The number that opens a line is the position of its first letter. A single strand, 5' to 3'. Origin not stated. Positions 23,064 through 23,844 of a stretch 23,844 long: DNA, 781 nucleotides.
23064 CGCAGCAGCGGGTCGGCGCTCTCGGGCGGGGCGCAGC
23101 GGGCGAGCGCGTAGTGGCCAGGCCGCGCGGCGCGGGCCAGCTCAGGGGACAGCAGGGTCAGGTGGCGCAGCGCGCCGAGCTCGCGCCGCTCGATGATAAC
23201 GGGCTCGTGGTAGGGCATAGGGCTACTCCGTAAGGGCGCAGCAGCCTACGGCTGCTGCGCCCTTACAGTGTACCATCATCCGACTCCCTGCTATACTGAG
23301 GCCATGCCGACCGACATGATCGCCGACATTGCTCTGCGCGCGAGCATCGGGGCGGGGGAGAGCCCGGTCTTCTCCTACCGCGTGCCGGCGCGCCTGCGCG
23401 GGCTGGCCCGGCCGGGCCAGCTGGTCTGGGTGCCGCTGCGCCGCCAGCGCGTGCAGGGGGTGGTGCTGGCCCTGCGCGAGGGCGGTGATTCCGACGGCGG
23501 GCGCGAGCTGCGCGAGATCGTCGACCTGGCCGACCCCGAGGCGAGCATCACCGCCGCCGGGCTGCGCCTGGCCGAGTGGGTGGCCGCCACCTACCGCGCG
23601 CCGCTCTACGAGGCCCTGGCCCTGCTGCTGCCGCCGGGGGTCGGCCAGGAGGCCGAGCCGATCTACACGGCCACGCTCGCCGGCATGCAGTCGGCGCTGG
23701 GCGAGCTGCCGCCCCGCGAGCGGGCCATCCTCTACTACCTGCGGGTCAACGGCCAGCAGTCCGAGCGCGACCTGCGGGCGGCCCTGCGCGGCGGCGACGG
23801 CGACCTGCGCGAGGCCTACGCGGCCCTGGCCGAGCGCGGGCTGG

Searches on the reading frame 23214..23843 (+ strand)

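Call 50: search_protein_families(library=pfam, proteins=[window:23214-23843:+], max_evalue=0.01)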
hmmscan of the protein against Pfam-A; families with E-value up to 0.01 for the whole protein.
window:23214-23843:+ (210 aa): 1 family
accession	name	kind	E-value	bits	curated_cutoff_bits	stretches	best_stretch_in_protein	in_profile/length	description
PF17764.6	PriA_3primeBD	-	9.9e-18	64.2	22.7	1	52-140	11-96/96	3'DNA-binding domain (3'BD)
